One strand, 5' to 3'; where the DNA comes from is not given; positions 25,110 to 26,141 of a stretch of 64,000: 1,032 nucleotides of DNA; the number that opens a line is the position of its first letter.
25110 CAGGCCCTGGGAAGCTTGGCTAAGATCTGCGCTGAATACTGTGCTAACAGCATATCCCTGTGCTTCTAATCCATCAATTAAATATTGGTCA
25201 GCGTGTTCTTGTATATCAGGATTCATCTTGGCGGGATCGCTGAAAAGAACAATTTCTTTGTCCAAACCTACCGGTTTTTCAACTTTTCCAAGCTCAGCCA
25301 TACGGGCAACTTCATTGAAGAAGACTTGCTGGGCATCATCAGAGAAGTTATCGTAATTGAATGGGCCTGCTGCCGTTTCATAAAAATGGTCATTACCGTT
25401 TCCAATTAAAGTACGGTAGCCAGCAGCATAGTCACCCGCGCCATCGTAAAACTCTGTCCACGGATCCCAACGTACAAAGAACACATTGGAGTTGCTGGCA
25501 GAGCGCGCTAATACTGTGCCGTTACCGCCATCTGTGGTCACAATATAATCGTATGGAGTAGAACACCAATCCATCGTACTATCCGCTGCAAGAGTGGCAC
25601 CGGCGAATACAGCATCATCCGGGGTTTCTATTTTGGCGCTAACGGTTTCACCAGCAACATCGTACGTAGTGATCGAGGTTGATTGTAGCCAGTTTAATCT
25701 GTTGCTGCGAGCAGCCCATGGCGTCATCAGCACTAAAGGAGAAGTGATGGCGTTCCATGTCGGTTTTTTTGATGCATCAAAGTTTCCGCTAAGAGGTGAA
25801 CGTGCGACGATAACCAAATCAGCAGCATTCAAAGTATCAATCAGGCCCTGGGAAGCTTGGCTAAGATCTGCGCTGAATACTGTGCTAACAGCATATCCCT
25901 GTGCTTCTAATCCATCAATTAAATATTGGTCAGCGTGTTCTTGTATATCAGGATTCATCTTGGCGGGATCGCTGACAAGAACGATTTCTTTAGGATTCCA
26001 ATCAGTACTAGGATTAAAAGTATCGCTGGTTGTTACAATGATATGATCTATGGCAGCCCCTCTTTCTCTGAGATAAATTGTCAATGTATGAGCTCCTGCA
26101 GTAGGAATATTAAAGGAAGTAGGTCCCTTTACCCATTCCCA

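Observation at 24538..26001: Near-perfect 732-bp in-frame tandem duplication of a 244-aa domain inside a T9SS-secreted protein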

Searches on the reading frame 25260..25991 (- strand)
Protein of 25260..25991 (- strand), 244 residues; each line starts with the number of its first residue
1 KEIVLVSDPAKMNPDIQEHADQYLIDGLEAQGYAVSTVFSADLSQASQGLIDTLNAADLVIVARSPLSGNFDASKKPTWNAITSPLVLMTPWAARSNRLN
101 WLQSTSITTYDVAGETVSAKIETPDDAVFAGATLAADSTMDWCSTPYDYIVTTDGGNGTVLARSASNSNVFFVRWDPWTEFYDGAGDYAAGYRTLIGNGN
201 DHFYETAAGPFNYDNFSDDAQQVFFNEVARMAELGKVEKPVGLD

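Call 10: search_protein_families(library=pfam, proteins=[window:25260-25991:-], max_evalue=1)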
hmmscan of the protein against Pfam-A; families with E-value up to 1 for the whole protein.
window:25260-25991:- (244 aa): 2 families
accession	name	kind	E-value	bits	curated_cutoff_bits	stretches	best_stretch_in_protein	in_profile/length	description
PF07240.16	Turandot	-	0.011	16.1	27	1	9-53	32-76/80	Stress-inducible humoral factor Turandot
PF25554.1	PTS_EIIB_BC_N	-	0.027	15.1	27.4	1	29-76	13-60/88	PTS system fructose specific EIIB'BC N-terminal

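Call 11: search_protein_families(library=ncbifam, proteins=[window:25260-25991:-], max_evalue=1)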
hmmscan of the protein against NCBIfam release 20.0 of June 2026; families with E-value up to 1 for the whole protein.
window:25260-25991:- (244 aa): 0 families

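Call 14: find_homologous_proteins(query=window:25260-25991:-)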
Query window:25260-25991:- (244 aa): 15 proteins with E <= 0.001 among 1147 candidates.
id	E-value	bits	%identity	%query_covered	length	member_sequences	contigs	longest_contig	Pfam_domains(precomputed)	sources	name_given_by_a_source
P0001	5.5e-86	306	61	92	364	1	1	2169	PF18962.8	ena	-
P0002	7.1e-81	290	59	89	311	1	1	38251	PF18962.8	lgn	-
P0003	4.0e-65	238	69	64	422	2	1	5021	PF22825.3,PF18962.8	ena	-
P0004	1.2e-61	227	57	82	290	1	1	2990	PF18962.8,PF13860.13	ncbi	ncbi:MAG: T9SS type A sorting domain-containing protein, partial [Calditrichaceae bacterium]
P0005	5.5e-58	215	67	59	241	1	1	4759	PF18962.8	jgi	jgi:hypothetical protein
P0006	6.6e-49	185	46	92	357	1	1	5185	PF18962.8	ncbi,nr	ncbi:T9SS type A sorting domain-containing protein [candidate division KSB1 bacterium]|nr:T9SS type 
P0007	3.6e-47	179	42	98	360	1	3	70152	PF18962.8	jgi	jgi:hypothetical protein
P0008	1.5e-46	177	43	93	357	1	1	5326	PF18962.8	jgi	jgi:hypothetical protein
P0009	3.0e-46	176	43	95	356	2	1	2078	PF18962.8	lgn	-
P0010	1.0e-45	174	41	96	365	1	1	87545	PF18962.8,PF13860.13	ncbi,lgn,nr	ncbi:T9SS type A sorting domain-containing protein [bacterium]|nr:T9SS type A sorting domain-contain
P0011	1.8e-40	157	42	89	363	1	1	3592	PF18962.8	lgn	-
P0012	3.1e-39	153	40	93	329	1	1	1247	PF18962.8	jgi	jgi:hypothetical protein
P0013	3.2e-27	114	39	84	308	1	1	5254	-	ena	-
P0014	1.2e-22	99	64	34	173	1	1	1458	PF18962.8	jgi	jgi:hypothetical protein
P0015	1.3e-20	92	34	93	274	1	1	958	PF07589.17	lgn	-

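Call 22: find_encoding_contigs(protein=P0010, flank=10000, max_places=2)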
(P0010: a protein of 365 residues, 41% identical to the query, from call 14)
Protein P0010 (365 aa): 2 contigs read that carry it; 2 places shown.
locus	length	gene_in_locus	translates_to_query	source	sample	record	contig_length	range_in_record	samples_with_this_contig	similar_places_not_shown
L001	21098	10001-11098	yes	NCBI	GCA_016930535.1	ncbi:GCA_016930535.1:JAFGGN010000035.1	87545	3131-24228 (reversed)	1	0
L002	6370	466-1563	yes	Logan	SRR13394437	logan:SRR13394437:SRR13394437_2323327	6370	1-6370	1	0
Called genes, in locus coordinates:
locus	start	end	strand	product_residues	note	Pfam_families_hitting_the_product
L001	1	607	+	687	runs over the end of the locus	PF00932:LTD, PF18962:Por_Secre_tail (weak), PF13860:FlgD_ig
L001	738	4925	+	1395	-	PF00932:LTD, PF08757:CotH, PF13860:FlgD_ig, PF18962:Por_Secre_tail (weak)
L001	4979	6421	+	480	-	-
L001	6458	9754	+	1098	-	PF00932:LTD, PF13287:Fn3_assoc, PF13290:CHB_HEX_C_1, PF08757:CotH, PF13287:Fn3_assoc, PF13290:CHB_HEX_C_1, PF00932:LTD, PF18962:Por_Secre_tail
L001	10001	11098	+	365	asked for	PF13860:FlgD_ig, PF18962:Por_Secre_tail (weak)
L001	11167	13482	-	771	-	PF13860:FlgD_ig, PF18962:Por_Secre_tail (weak)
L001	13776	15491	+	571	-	PF18962:Por_Secre_tail (weak)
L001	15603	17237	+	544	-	PF00544:Pectate_lyase_4 (weak), PF18962:Por_Secre_tail (weak)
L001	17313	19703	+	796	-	PF13802:Gal_mutarotas_2, PF01055:Glyco_hydro_31_2nd, PF21365:Glyco_hydro_31_3rd, PF17137:DUF5110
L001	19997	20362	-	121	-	-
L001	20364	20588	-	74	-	PF12674:Zn_ribbon_2 (weak)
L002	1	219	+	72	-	?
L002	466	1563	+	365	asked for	PF13860:FlgD_ig, PF18962:Por_Secre_tail (weak)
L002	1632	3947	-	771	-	PF13860:FlgD_ig, PF18962:Por_Secre_tail (weak)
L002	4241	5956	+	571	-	PF18962:Por_Secre_tail (weak)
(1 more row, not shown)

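Call 23: find_encoding_contigs(protein=P0007, flank=10000, max_places=2)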
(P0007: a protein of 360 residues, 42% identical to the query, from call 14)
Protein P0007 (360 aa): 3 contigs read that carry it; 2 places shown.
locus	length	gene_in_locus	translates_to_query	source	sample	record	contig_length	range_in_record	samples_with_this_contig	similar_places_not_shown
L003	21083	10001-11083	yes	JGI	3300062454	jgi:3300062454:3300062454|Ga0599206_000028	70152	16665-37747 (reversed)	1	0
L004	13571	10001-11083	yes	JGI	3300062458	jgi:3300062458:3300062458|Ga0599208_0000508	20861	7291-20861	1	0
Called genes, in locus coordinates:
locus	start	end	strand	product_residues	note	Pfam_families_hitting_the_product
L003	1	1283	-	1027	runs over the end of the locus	PF00873:ACR_tran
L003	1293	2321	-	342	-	PF25917:BSH_RND (weak), PF25919:BSH_CusB (weak), PF25973:BSH_CzcB (weak), PF25984:BSH_YknX (faint), PF25885:HH_EMRA (weak), PF25876:HH_MFP_RND, PF25893:HH_CzcB (faint), PF25989:YknX_C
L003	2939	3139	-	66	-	PF00313:CSD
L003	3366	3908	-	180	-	-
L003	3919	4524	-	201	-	PF04542:Sigma70_r2, PF08281:Sigma70_r4_2, PF04545:Sigma70_r4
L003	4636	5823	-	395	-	PF28495:TMEM260_2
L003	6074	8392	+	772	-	PF00933:Glyco_hydro_3, PF01915:Glyco_hydro_3_C, PF14310:Fn3-like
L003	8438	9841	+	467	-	PF13347:MFS_2, PF07690:MFS_1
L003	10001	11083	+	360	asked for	PF18962:Por_Secre_tail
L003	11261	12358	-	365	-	PF19572:PorV (faint)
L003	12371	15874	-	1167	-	-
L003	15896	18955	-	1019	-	PF13620:CarboxypepD_reg, PF13715:CarbopepD_reg_2, PF07715:Plug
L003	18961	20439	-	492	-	-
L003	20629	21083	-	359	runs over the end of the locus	PF00356:LacI, PF00532:Peripla_BP_1, PF13407:Peripla_BP_4, PF13377:Peripla_BP_3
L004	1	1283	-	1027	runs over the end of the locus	PF00873:ACR_tran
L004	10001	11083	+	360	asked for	PF18962:Por_Secre_tail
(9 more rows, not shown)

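Call 24: find_encoding_contigs(protein=P0002, flank=10000, max_places=2)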
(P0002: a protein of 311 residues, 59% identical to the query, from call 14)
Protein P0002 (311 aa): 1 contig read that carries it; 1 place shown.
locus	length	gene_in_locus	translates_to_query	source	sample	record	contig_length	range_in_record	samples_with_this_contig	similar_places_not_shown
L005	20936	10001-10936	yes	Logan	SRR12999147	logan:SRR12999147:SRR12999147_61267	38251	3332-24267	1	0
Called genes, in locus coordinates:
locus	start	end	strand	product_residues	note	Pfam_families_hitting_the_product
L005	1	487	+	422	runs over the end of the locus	PF06134:RhaA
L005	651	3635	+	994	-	PF13620:CarboxypepD_reg, PF13715:CarbopepD_reg_2, PF07715:Plug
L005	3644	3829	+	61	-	-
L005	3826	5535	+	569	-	PF13585:CHU_C (weak), PF18962:Por_Secre_tail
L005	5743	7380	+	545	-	PF22842:Pel9A-like_beta_helix, PF13229:Beta_helix (weak), PF16380:BT_4170-like_C (weak), PF18962:Por_Secre_tail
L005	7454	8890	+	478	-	PF03629:SASA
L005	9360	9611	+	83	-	-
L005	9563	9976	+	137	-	-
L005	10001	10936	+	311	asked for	PF18962:Por_Secre_tail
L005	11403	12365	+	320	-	PF22847:Glyco_hydro_43_rel, PF00251:Glyco_hydro_32N (faint), PF04616:Glyco_hydro_43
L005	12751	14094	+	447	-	PF07470:Glyco_hydro_88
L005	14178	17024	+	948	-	PF17132:Glyco_hydro_106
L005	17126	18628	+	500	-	PF12708:Pect-lyase_RHGA_epim (weak), PF00295:Glyco_hydro_28, PF13229:Beta_helix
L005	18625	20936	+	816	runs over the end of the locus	PF00933:Glyco_hydro_3, PF01915:Glyco_hydro_3_C, PF14310:Fn3-like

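Call 25: predict_structure(alignment_id=A1)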
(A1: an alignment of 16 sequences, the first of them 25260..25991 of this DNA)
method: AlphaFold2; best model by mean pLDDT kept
length: 244 residues; sequences in the alignment: 16
mean_pLDDT: 83.4   pTM: 0.86
mean pLDDT of the five models: 83.4, 82.5, 82.2, 72.3, 68.2
residues with pLDDT >= 90: 115; 70-90: 88; 50-70: 27; < 50: 14
segments of 3 or more residues with pLDDT < 50: 203-211, 240-244
pLDDT, mean of each block of 10 residues (from residue 1): 87 69 89 91 81 94 68 72 90 83 87 84 96 96 86 94 95 93 87 83 47 76 95 75 40
secondary structure, 60 per line:
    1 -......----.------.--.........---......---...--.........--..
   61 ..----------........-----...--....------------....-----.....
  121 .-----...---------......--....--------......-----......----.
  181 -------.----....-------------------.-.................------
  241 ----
elements in order: E2-7 H22-30 E34-39 H48-56 E59-62 H73-80 E86-88 H91-94 E107-110 E116-121 E139-144 E147-150 E159-164 E170-175 E193-196 H218-234

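Call 27: fold_search(model_id=the predicted structure, library=pdb)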
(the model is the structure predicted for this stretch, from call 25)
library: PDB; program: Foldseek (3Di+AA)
matches with E <= 10: 1516; with E <= 0.001: 14
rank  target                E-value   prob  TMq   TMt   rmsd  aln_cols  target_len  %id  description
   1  2gk3_A                3.4e-07  1.00  0.47  0.47   7.5       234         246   12  Cytoplasmic Protein STM3548 from Salmonella typhimurium (released 2006-05-02)
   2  2gk3_E                9.7e-07  1.00  0.49  0.48   9.3       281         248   11  Cytoplasmic Protein STM3548 from Salmonella typhimurium (released 2006-05-02)
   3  3soz_A                3.7e-06  1.00  0.53  0.53   8.0       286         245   11  Cytoplasmic Protein STM1381 from Salmonella typhimurium LT2 (released 2011-08-03)
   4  4jqs_A                4.0e-05  1.00  0.51  0.50   6.5       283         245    8  Crystal structure of a Putative thua-like protein (BACUNI_01602) from Bacteroides uniformis ATCC 8492 at 2.30 A resolu (released 2013-05-08)
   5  6c26_B                6.2e-05  1.00  0.42  0.29   8.2       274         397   12  The Cryo-EM structure of a eukaryotic oligosaccharyl transferase complex (released 2018-01-31)
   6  1gpm_A                8.9e-05  1.00  0.46  0.25   7.5       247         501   10  ESCHERICHIA COLI GMP SYNTHETASE COMPLEXED WITH AMP AND PYROPHOSPHATE (released 1996-01-29)
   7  4e5v_B                3.6e-04  1.00  0.57  0.51   6.7       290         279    8  Crystal structure of a Putative thua-like protein (PARMER_02418) from Parabacteroides merdae ATCC 43184 at 1.75 A reso (released 2012-04-04)
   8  6w2j_A                5.2e-04  1.00  0.45  0.10   9.4       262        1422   11  CPS1 bound to allosteric inhibitor H3B-374 (released 2021-01-13)
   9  6uel_A                5.6e-04  1.00  0.47  0.10   5.9       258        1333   11  CPS1 bound to allosteric inhibitor H3B-193 (released 2020-03-18)
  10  4e5v_A                5.9e-04  1.00  0.57  0.51   6.9       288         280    8  Crystal structure of a Putative thua-like protein (PARMER_02418) from Parabacteroides merdae ATCC 43184 at 1.75 A reso (released 2012-04-04)
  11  2v4u                  6.3e-04  0.99  0.45  0.42   8.9       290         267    9  Human CTP synthetase 2 - glutaminase domain in complex with 5-OXO-L- NORLEUCINE (released 2008-10-07)
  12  5dou_A                8.5e-04  1.00  0.47  0.10   6.6       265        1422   10  Crystal Structure of Human Carbamoyl phosphate synthetase I (CPS1), ligand-bound form (released 2015-12-09)
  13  1uqr_G                9.1e-04  1.00  0.27  0.44   4.1        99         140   17  Type II 3-dehydroquinate dehydratase (DHQase) from Actinobacillus pleuropneumoniae (released 2003-10-30)
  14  5dou_B                9.6e-04  1.00  0.46  0.10   6.6       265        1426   10  Crystal Structure of Human Carbamoyl phosphate synthetase I (CPS1), ligand-bound form (released 2015-12-09)
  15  1uqr_I                1.3e-03  1.00  0.27  0.42   4.5       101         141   17  Type II 3-dehydroquinate dehydratase (DHQase) from Actinobacillus pleuropneumoniae (released 2003-10-30)
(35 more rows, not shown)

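Call 29: find_related_loci(query=A2, collection=genome_contigs, flank=10000)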
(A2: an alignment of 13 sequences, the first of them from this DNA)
Query A2 (238 aa) in genome_contigs; peptide patterns used: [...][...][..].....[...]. (x = any residue, [..] = any of these).
45 stretches matched a pattern; 16 encode a relative of the query (tblastn E <= 1e-3); 16 distinct loci.
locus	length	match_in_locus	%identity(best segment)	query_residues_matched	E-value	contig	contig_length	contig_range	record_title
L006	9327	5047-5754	63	3-238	1e-99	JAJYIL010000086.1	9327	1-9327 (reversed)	MAG: Bacteroidetes bacterium isolate DBS2-1.bin11 NODE_14460_length_9327_cov_1.077065, whole genome shotgun sequence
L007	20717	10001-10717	58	1-237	4e-91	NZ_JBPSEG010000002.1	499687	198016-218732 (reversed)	Melioribacter sp. Ez-97 2, whole genome shotgun sequence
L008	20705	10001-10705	60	3-238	7e-91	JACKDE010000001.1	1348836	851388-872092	MAG: Deferribacteres bacterium isolate HK-STAS-KSB1-1 HK-STAS-KSB1-1_1, whole genome shotgun sequence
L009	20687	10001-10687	59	1-234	2e-89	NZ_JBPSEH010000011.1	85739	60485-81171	Melioribacter sp. OK-6-Me NODE_11_length_85739_cov_308.911921, whole genome shotgun sequence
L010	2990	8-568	58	46-236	5e-63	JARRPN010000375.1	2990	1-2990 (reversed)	MAG: Calditrichaceae bacterium isolate Spart_177_MAG scaffold_26896, whole genome shotgun sequence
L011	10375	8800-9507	45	1-234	6e-59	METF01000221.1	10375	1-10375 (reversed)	MAG: candidate division KSB1 bacterium RBG_16_48_16 RBG_16_scaffold_50087, whole genome shotgun sequence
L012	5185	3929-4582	46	11-234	7e-56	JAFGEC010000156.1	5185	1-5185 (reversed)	MAG: candidate division KSB1 bacterium isolate Zod_Metabat.1209 k87_2031868, whole genome shotgun sequence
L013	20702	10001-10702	41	1-234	1e-50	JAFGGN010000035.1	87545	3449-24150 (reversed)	MAG: bacterium isolate Zod_Metabat.1387 k87_3426421, whole genome shotgun sequence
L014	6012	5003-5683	39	3-235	5e-46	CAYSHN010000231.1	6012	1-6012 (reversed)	MAG TPA_asm: uncultured Calditrichota bacterium isolate binchicken_co33_474 genome assembly, contig: NODE_19109_length_6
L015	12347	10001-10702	37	1-236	1e-43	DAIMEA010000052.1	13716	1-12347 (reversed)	MAG TPA_asm: Prolixibacteraceae bacterium isolate CTOTU18747 NODE_3527_length_13716_cov_4.787351, whole genome shotgun s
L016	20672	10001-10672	33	20-236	9e-22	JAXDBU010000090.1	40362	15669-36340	MAG: Sedimentisphaerales bacterium isolate POMEDNA-B26 Raw2_k127_791252, whole genome shotgun sequence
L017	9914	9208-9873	30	20-231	2e-21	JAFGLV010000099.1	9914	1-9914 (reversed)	MAG: Sedimentisphaerales bacterium isolate Zod_Metabat.417 k87_7666267, whole genome shotgun sequence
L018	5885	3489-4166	32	3-228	4e-21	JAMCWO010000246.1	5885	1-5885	MAG: Planctomycetota bacterium isolate FK_Sedi_B_Bin.55 NODE_59757_length_5885_cov_1.46143, whole genome shotgun sequenc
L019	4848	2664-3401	29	1-236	5e-19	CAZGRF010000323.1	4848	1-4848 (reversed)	MAG TPA_asm: uncultured Pirellulales bacterium isolate SRP214966_co4_110 genome assembly, contig: NODE_27076_length_4848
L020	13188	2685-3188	27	54-231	7e-8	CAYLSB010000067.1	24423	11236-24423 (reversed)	MAG TPA_asm: uncultured Pirellulales bacterium isolate binchicken_co7_35 genome assembly, contig: NODE_3078_length_24423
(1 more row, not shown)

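Call 33: search_protein_representatives(alignment_id=A2)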
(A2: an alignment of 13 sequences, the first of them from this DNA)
Query: 13 sequences, 235 profile positions. Proteins with E-value up to 0.001 (for the whole library): 1255; up to 1e-10: 970; up to 1e-30: 442. The best 150 are listed.
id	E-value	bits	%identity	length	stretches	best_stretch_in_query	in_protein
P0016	0.0e+00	1199.2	-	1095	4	2-234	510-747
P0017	1.7e-288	967.1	-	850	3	2-233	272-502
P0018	8.6e-255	856.7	-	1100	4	2-230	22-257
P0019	4.2e-205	694.1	-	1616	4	17-232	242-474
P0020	4.3e-176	599.1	-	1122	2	3-234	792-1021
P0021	1.4e-171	584.4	-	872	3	17-233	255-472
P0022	5.2e-164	559.6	-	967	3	17-233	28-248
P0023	5.7e-157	536.6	-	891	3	17-234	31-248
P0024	5.3e-149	510.5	-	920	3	19-232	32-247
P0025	3.4e-146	501.3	-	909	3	20-234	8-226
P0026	4.5e-131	451.8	-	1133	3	4-229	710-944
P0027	2.2e-127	439.7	-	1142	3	19-233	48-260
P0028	2.0e-124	430.1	-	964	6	11-152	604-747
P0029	7.0e-123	425.0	-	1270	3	27-234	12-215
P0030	1.1e-120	417.8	-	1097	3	28-230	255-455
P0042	1.5e-97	342.1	-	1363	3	17-232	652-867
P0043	8.9e-96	336.3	-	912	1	2-234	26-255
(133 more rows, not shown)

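Call 36: search_protein_families(library=pfam, proteins=[P0016, P0017, P0019, P0020, P0026, P0029, P0042, P0043], max_evalue=0.001)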
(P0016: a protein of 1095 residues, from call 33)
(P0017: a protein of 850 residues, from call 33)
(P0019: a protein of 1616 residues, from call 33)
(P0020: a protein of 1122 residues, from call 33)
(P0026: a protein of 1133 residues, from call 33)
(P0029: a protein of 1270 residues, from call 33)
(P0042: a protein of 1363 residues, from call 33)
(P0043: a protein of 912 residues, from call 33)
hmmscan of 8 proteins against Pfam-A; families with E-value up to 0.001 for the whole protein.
P0016 (1095 aa): 3 families
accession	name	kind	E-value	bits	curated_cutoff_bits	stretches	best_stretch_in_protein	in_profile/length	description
PF18962.6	Por_Secre_tail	-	7.9e-10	39.3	27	1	1017-1092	2-74/75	Secretion system C-terminal sorting domain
PF18430.7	DBD_HTH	-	8.8e-05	22.6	25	0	803-815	11-23/35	Putative DNA-binding domain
PF01933.23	CofD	-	0.00025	20.8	30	0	68-88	163-183/290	2-phospho-L-lactate transferase CofD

P0017 (850 aa): 2 families
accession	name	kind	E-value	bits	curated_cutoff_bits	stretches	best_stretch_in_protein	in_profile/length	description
PF18962.6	Por_Secre_tail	-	5.6e-14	52.6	27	1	772-847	2-74/75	Secretion system C-terminal sorting domain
PF13860.13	FlgD_ig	-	0.00042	20.7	27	0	781-837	13-75/79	FlgD Ig-like domain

P0019 (1616 aa): 1 family
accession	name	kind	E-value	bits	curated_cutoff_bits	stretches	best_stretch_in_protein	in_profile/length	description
PF18962.6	Por_Secre_tail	-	9.5e-16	58.3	27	1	1537-1614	1-75/75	Secretion system C-terminal sorting domain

P0020 (1122 aa): 3 families
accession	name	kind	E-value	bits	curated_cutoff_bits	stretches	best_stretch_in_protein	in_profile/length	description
PF13385.13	Laminin_G_3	-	8.1e-24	84.9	27.6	1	377-541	4-150/151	Concanavalin A-like lectin/glucanases superfamily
PF18962.6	Por_Secre_tail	-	2.5e-12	47.3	27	1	1044-1119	2-74/75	Secretion system C-terminal sorting domain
PF17161.10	DUF5123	-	1.2e-11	46.2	35.1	1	205-318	2-113/113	Domain of unknown function (DUF5123)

P0026 (1133 aa): 2 families
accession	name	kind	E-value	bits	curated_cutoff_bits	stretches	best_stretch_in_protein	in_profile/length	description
PF18962.6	Por_Secre_tail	-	4.9e-15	56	27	1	1062-1129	1-72/75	Secretion system C-terminal sorting domain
PF00717.28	Peptidase_S24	-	0.00046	20.3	23.3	0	594-630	39-76/116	Peptidase S24-like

P0029 (1270 aa): 4 families
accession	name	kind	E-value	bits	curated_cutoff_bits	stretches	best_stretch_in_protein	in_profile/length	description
PF12733.13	Cadherin-like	-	1.4e-40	138.1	24.2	3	708-787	2-87/89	Cadherin-like beta sandwich domain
PF19755.4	DUF6242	-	7.5e-11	42.7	29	0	354-389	90-120/217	Domain of unknown function (DUF6242)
PF16410.10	DUF5018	-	2e-09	37.3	38.2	0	1145-1187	174-215/352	Domain of unknown function (DUF5018)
PF05423.18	Mycobact_memb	-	0.00059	20.2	21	0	1031-1085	43-93/139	Mycobacterium membrane protein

P0042 (1363 aa): 1 family
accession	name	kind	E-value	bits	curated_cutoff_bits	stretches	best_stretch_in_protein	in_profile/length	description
PF18962.6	Por_Secre_tail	-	3.2e-12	47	27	1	1295-1360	1-73/75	Secretion system C-terminal sorting domain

P0043 (912 aa): 3 families
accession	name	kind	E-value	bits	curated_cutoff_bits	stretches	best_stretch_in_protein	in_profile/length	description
PF06452.16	CBM9_1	-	1.2e-29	103.9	23.4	1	274-467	1-183/185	Carbohydrate family 9 binding domain-like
PF13860.13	FlgD_ig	-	8.3e-10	39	27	1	840-896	16-73/79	FlgD Ig-like domain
PF18962.6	Por_Secre_tail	-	3e-05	24.7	27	1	828-902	2-68/75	Secretion system C-terminal sorting domain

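Call 53: search_protein_families(library=pfam, alignment_id=A3, max_evalue=0.00001)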
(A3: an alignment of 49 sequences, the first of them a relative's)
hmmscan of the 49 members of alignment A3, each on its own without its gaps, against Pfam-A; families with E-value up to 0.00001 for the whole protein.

A. member 1, P0044 (1759 aa): 5 families
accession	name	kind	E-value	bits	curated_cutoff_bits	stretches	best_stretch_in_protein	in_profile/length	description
PF13927.12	Ig_3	-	4.9e-19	69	30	2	1312-1376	3-78/78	Immunoglobulin domain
PF07679.22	I-set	-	8.1e-13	48.7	23.7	0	1312-1381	2-82/90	Immunoglobulin I-set domain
PF13895.12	Ig_2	-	4.6e-12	46.4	27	1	1313-1390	4-79/79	Immunoglobulin domain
PF18962.6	Por_Secre_tail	-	6.4e-07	30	27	1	1686-1747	1-63/75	Secretion system C-terminal sorting domain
PF00047.31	ig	-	5.5e-06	27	21.8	0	1441-1469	52-80/81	Immunoglobulin domain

B. families by the number of members that match (of 49 scanned): 28 families (the first 25 are shown)
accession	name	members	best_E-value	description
PF18962.6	Por_Secre_tail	24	2.8e-15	Secretion system C-terminal sorting domain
PF13385.13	Laminin_G_3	8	8.9e-33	Concanavalin A-like lectin/glucanases superfamily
PF12733.13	Cadherin-like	8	4.7e-23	Cadherin-like beta sandwich domain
PF18998.6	Flg_new_2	3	7.9e-23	Divergent InlB B-repeat domain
PF13927.12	Ig_3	3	5.8e-22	Immunoglobulin domain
PF07679.22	I-set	3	2.5e-19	Immunoglobulin I-set domain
PF00754.31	F5_F8_type_C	3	1.2e-09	F5/8 type C domain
PF22842.2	Pel9A-like_beta_helix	2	5.1e-84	Pel9A-like, right handed beta helix region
PF06452.16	CBM9_1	2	3.7e-31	Carbohydrate family 9 binding domain-like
PF07691.17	PA14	2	1.5e-26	PA14 domain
PF13229.12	Beta_helix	2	5.1e-08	Right handed beta helix region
PF22633.2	F5_F8_type_C_2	2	1.3e-06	NedA-like, galactose-binding domain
PF00544.25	Pectate_lyase_4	1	1.7e-38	Pectate lyase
PF17957.7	Big_7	1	1.2e-34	Bacterial Ig domain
PF00404.24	Dockerin_1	1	4.2e-19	Dockerin type I domain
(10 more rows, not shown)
